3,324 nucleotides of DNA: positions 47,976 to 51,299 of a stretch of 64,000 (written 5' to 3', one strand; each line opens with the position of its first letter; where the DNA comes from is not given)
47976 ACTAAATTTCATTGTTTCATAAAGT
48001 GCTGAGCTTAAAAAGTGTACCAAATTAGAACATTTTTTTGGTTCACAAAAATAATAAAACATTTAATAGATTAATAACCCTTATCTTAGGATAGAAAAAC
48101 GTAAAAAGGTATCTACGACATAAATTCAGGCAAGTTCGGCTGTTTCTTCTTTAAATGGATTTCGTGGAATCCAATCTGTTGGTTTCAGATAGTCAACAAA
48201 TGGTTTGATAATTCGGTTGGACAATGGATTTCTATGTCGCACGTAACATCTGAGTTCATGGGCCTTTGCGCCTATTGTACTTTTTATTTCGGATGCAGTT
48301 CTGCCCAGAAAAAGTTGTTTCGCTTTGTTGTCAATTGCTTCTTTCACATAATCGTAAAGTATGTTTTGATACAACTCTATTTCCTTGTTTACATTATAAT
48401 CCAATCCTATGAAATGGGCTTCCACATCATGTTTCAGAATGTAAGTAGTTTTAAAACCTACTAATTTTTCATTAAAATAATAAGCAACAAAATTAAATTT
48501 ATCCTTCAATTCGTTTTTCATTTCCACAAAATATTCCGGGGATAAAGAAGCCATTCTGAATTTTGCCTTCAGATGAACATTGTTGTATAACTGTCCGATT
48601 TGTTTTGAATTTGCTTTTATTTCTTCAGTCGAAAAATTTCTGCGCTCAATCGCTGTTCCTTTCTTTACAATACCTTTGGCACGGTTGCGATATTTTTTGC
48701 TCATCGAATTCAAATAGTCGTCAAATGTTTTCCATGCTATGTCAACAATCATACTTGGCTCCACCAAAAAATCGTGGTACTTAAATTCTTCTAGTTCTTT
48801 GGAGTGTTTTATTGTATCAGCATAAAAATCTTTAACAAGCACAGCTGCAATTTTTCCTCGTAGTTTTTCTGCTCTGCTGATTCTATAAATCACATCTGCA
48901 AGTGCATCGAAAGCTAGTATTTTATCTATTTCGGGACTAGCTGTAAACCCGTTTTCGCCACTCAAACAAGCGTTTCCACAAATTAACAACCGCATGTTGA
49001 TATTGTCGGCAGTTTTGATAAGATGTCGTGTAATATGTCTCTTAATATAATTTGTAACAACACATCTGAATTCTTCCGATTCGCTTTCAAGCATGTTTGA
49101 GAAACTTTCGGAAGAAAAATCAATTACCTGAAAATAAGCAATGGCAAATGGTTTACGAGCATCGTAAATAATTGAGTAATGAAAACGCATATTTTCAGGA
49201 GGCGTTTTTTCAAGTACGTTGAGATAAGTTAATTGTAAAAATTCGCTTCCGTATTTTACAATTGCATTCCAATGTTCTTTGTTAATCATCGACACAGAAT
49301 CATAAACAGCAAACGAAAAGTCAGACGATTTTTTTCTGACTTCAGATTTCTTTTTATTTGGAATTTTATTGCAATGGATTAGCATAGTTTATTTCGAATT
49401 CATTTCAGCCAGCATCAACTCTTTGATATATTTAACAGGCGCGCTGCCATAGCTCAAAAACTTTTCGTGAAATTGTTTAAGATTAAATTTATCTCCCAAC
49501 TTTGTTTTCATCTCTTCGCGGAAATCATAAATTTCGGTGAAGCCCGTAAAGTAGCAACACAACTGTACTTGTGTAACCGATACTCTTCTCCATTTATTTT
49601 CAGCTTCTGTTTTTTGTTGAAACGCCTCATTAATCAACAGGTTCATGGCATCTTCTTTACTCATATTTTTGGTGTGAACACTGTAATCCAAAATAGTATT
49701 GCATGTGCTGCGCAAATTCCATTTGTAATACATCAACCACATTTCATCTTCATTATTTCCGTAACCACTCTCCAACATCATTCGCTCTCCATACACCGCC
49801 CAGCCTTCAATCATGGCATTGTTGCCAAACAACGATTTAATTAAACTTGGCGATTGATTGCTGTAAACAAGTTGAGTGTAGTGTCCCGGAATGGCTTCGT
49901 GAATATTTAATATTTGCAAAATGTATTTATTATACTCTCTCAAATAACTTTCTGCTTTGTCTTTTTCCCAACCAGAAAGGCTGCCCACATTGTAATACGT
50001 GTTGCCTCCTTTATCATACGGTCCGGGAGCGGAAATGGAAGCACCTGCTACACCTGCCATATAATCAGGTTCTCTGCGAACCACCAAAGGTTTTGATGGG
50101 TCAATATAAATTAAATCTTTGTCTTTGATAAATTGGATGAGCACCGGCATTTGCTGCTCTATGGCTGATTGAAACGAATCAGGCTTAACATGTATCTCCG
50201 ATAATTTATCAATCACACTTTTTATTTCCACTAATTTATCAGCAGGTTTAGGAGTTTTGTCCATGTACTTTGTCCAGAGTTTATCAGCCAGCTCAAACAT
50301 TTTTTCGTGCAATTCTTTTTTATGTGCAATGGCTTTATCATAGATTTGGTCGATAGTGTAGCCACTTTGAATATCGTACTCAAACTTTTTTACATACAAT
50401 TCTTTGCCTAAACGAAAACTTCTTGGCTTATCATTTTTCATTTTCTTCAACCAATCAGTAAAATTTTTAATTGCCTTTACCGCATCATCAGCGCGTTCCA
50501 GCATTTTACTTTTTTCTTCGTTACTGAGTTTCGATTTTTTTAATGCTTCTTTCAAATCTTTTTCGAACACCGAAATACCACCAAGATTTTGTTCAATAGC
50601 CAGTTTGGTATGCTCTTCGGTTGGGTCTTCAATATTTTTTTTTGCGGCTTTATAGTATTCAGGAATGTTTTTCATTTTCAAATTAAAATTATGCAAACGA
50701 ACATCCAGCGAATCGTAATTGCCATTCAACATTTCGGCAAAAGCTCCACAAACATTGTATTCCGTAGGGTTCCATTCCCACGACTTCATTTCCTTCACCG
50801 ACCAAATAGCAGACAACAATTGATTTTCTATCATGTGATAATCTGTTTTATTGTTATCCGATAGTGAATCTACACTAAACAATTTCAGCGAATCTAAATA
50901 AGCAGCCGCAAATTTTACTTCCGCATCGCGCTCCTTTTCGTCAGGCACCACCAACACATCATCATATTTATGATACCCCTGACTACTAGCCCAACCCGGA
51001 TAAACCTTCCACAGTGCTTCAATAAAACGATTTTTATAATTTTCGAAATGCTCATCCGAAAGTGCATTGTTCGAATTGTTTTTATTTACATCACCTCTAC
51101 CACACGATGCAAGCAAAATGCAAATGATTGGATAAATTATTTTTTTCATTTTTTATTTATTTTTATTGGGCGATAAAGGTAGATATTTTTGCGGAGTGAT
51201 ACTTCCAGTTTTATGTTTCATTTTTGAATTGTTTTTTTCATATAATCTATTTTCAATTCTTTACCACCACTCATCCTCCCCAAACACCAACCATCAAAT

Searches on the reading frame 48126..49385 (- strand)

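Call 30: search_protein_families(library=pfam, proteins=[window:48126-49385:-], max_evalue=0.001)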
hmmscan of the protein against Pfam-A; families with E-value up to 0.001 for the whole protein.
window:48126-49385:- (419 aa): 1 family
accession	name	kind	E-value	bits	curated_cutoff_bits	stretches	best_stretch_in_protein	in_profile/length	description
PF04339.18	FemAB_like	-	3.6e-05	23.5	27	0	214-311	165-264/369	Peptidogalycan biosysnthesis/recognition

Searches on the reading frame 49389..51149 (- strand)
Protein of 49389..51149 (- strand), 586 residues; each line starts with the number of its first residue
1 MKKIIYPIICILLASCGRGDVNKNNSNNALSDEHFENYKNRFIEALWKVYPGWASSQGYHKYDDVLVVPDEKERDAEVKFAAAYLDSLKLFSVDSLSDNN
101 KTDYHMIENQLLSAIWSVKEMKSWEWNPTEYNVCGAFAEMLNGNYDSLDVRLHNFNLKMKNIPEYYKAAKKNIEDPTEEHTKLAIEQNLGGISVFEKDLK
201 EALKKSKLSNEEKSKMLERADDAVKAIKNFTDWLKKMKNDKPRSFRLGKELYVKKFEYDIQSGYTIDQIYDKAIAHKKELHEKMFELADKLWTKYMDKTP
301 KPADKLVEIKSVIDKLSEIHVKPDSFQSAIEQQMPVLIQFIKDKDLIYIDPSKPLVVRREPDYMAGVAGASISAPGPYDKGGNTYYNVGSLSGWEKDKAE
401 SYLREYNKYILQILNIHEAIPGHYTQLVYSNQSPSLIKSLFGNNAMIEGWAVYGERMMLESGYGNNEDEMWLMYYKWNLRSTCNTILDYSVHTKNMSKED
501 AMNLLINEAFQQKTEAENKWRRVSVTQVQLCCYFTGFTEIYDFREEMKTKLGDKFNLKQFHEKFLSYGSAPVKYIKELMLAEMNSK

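Call 30: search_protein_families(library=pfam, proteins=[window:49389-51149:-], max_evalue=0.001)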
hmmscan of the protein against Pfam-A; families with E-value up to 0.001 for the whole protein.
window:49389-51149:- (586 aa): 1 family
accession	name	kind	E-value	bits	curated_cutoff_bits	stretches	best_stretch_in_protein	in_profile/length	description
PF05960.17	DUF885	-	2.8e-98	331.3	32.4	1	51-579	1-532/532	Bacterial protein of unknown function (DUF885)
